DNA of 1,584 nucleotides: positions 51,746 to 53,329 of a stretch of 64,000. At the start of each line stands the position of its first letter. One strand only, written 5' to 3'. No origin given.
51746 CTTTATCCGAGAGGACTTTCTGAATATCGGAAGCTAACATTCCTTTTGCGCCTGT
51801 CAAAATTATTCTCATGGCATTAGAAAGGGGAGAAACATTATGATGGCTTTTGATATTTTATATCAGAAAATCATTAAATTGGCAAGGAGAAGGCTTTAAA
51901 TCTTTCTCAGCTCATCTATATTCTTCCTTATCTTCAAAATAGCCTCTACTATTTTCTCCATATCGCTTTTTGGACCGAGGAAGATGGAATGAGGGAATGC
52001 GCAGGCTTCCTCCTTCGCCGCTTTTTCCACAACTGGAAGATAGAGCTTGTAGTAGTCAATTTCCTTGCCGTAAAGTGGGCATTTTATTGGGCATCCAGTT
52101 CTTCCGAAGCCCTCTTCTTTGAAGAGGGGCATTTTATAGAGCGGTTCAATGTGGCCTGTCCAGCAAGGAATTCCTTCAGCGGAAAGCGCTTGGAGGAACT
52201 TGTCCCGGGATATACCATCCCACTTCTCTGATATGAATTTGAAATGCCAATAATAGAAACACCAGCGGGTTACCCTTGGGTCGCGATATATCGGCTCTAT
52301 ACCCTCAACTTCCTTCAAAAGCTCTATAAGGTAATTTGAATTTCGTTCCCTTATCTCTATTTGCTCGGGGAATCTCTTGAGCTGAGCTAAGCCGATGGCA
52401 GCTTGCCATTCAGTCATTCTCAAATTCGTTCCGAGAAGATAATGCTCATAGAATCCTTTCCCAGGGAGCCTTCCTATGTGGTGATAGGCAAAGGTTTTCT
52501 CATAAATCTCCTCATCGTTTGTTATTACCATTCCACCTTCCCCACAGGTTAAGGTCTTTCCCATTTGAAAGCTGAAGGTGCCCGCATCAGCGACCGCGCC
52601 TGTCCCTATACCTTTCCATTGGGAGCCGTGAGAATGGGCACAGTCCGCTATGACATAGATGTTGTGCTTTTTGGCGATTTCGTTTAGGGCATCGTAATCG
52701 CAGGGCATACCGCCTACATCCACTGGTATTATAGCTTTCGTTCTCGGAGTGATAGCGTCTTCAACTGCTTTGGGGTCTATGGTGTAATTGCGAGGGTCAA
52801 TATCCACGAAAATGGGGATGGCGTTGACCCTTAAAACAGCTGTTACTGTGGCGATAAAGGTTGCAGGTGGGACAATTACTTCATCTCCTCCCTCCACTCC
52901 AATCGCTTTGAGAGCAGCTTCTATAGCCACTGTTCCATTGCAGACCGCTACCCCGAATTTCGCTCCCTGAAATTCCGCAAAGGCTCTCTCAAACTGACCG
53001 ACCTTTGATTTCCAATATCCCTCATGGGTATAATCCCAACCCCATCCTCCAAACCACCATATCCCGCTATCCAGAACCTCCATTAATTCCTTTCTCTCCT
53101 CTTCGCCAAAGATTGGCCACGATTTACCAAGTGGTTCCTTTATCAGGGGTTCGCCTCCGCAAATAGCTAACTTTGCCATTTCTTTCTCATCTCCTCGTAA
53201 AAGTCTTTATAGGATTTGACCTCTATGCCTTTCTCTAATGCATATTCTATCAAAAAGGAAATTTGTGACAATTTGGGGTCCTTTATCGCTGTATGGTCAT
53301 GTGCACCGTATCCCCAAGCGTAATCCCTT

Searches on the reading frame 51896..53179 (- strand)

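Call 41: search_protein_families(library=ncbifam, proteins=[window:51896-53179:-], max_evalue=1e-10)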
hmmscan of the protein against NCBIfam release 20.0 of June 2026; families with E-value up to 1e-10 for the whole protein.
window:51896-53179:- (427 aa): 7 families
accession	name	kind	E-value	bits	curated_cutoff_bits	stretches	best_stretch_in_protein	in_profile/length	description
TIGR04181.1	NHT_00031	hypoth_equivalog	4e-64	216.8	420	1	21-355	5-337/359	LegC family aminotransferase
TIGR03588.1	PseC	equivalog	2.5e-61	207.7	423.5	1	59-366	31-348/380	UDP-4-amino-4,6-dideoxy-N-acetyl-beta-L-altrosamine transaminase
TIGR04427.1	PLP_DesI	equivalog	3e-53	181.3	650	1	59-339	53-326/390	dTDP-4-dehydro-6-deoxyglucose aminotransferase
NF008658.2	PRK11658.1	equivalog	1.1e-50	172.4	631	1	19-338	7-319/379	UDP-4-amino-4-deoxy-L-arabinose aminotransferase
NF011936.0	PRK15407.1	equivalog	1.3e-45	155.9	423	1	62-234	69-249/440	lipopolysaccharide biosynthesis protein RfbH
NF008687.0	PRK11706.1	equivalog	1.9e-44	151.9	375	1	80-355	53-331/375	dTDP-4-amino-4,6-dideoxygalactose transaminase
TIGR02379.1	ECA_wecE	subfamily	2.1e-39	135.4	434.85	1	72-349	45-326/376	dTDP-4-amino-4,6-dideoxy-D-glucose transaminase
